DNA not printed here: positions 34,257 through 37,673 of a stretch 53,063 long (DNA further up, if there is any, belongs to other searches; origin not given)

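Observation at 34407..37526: One ORF encodes two complete PilB/GspE secretion-ATPase modules in tandem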

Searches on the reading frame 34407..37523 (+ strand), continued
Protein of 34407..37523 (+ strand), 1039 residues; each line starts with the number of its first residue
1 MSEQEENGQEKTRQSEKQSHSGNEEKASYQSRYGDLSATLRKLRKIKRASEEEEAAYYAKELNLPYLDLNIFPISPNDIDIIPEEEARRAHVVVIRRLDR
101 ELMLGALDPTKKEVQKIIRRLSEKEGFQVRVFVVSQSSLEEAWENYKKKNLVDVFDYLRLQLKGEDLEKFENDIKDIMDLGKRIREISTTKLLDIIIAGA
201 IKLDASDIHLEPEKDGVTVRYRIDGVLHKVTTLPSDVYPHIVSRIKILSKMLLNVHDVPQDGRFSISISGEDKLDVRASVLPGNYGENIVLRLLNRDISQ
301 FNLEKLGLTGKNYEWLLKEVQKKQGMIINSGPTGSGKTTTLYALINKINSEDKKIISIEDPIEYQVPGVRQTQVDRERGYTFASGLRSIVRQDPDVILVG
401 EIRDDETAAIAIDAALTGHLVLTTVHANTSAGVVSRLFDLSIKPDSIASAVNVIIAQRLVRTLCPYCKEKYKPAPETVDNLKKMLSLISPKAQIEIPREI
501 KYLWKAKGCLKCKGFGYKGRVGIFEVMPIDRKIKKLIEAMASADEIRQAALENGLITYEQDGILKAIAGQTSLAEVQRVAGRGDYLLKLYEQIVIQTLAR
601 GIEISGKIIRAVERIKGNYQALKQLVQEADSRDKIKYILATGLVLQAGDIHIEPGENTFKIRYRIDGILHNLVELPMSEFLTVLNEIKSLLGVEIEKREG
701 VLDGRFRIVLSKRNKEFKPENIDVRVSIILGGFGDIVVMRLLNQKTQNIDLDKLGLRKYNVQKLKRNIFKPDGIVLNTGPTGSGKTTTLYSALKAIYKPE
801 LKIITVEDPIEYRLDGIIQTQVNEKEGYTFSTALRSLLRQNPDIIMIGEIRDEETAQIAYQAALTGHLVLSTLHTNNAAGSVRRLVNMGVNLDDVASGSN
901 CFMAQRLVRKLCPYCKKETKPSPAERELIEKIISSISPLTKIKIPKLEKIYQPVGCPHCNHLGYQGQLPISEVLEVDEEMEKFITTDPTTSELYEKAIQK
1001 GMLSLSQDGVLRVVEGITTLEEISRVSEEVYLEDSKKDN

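Call 41: predict_structure(alignment_id=A1)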
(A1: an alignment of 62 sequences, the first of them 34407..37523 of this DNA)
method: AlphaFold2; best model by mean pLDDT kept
length: 1039 residues; sequences in the alignment: 62
mean_pLDDT: 81.4   pTM: 0.56
mean pLDDT of the five models: 81.4, 78.8, 78.7, 77.7, 76.9
residues with pLDDT >= 90: 302; 70-90: 580; 50-70: 99; < 50: 58
segments of 3 or more residues with pLDDT < 50: 1-36, 586-599, 1034-1039
pLDDT, mean of each block of 10 residues (from residue 1): 31 29 30 48 60 81 80 75 87 85 88 89 86 85 76 69 68 69 73 83 85 86 82 84 88 82 79 80 86 70 79 88 93 84 88 89 78 82 88 91 91 93 91 92 93 93 89 78 73 77 85 83 92 92 83 83 90 84 50 43 81 80 86 87 84 90 81 87 84 64 77 60 79 81 63 89 94 93 86 88 83 74 79 83 91 93 94 91 93 94 93 91 89 90 87 85 88 94 93 93 94 92 85 46
secondary structure, 60 per line:
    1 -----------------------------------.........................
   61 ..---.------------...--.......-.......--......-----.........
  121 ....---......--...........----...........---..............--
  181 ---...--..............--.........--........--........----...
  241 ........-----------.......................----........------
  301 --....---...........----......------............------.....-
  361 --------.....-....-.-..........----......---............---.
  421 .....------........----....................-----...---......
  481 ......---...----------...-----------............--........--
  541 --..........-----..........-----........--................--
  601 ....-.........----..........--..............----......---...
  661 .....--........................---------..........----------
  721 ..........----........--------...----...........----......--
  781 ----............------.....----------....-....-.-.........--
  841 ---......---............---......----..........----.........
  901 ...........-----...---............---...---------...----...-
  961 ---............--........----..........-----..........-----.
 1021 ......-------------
elements in order (helices of 4 or more, strands of 3 or more residues): H36-62 H84-90 E92-98 E101-106 H112-124 E128-133 H136-146 H151-161 H165-178 H189-202 E205-213 E216-223 E226-233 H238-248 E260-268 E272-282 E287-294 H303-306 H310-320 E325-330 H337-348 E355-359 E369-373 H382-391 E396-401 H405-416 E420-425 H432-439 H444-450 E451-463 E469-471 H475-486 E503-505 E517-528 H531-538 H543-552 H558-567 H573-580 H583-598 E601-604 H606-614 H619-628 H631-644 E649-654 E658-665 E668-676 H677-691 E701-710 E721-730 E735-742 H758-768 E773-778 H785-796 E803-807 E818-821 H830-838 E844-849 H853-864 E868-873 H878-887 H892-898 E899-911 E917-919 H923-934 E950-952 E964-975 H978-985 H990-999 H1005-1014 H1020-1026
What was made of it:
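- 34845..34973 (+): N1D-N2D helical linker, aa 147-189. AF2 helices 151-161 and 165-178 (call 41)
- On MshE-type c-di-GMP-binding N-terminal domain: The model shows one long helix at aa 36-62 (call 41).
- The linker of about 50 residues has a flexible hinge at aa 586-599 (call 41).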

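Call 45: fold_search(model_id=the predicted structure, library=pdb)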
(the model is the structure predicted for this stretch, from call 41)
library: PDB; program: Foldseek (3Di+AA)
matches with E <= 10: 1700; with E <= 0.001: 310
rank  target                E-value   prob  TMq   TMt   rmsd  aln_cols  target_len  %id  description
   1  4pht_C                3.1e-44  1.00  0.25  0.58  21.2       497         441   36  ATPase GspE in complex with the cytoplasmic domain of GspL from the Vibrio vulnificus type II Secretion system (released 2014-11-26)
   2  4pht_B                4.1e-44  1.00  0.25  0.58  21.4       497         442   36  ATPase GspE in complex with the cytoplasmic domain of GspL from the Vibrio vulnificus type II Secretion system (released 2014-11-26)
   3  5oiu_B                5.0e-44  1.00  0.35  0.90   3.0       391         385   41  Crystal structure of PilF type IV pilus assembly ATPase from Thermus thermophilus (released 2018-08-08)
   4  5tsh_E                7.3e-44  1.00  0.34  0.85   3.5       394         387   42  PilB from Geobacter metallireducens bound to AMP-PNP (released 2017-05-17)
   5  5zfr_C                1.4e-43  1.00  0.32  0.79   5.0       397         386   41  Crystal structure of PilB, an extension ATPase motor of Type IV pilus, from Geobacter sulfurreducens (released 2018-09-19)
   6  4pht_A                1.5e-43  1.00  0.25  0.58  21.3       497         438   36  ATPase GspE in complex with the cytoplasmic domain of GspL from the Vibrio vulnificus type II Secretion system (released 2014-11-26)
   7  5tsh_C                2.5e-43  1.00  0.34  0.90   3.1       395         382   42  PilB from Geobacter metallireducens bound to AMP-PNP (released 2017-05-17)
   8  5it5_A                5.3e-43  1.00  0.35  0.90   2.9       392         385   41  Thermus thermophilus PilB core ATPase region (released 2016-10-19)
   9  5tsh_D                1.0e-42  1.00  0.32  0.80   5.0       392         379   41  PilB from Geobacter metallireducens bound to AMP-PNP (released 2017-05-17)
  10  5tsg_B                1.4e-42  1.00  0.34  0.89   3.0       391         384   41  PilB from Geobacter metallireducens bound to ADP (released 2017-05-17)
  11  5zfr_B                1.7e-42  1.00  0.33  0.82   3.9       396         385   41  Crystal structure of PilB, an extension ATPase motor of Type IV pilus, from Geobacter sulfurreducens (released 2018-09-19)
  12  5tsh_F                2.8e-42  1.00  0.33  0.86   3.6       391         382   41  PilB from Geobacter metallireducens bound to AMP-PNP (released 2017-05-17)
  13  5oiu_C                8.6e-42  1.00  0.32  0.80   4.9       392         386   42  Crystal structure of PilF type IV pilus assembly ATPase from Thermus thermophilus (released 2018-08-08)
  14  6olj_A                9.6e-42  1.00  0.34  0.86   3.6       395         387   42  CryoEM structure of PilB from Geobacter metallireducens: C2ccocco conformation (released 2019-11-20)
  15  5tsh_A                1.0e-41  1.00  0.34  0.90   3.1       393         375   41  PilB from Geobacter metallireducens bound to AMP-PNP (released 2017-05-17)
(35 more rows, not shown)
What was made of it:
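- On PilB/GspE-type secretion ATPase superfamily (Pfam T2SSE, PF00437): The fold matches the PilB N2D+CTD (call 45).
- Foldseek gives TM 0.90 at about 3 Å to the PilB/PilF core (call 45).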
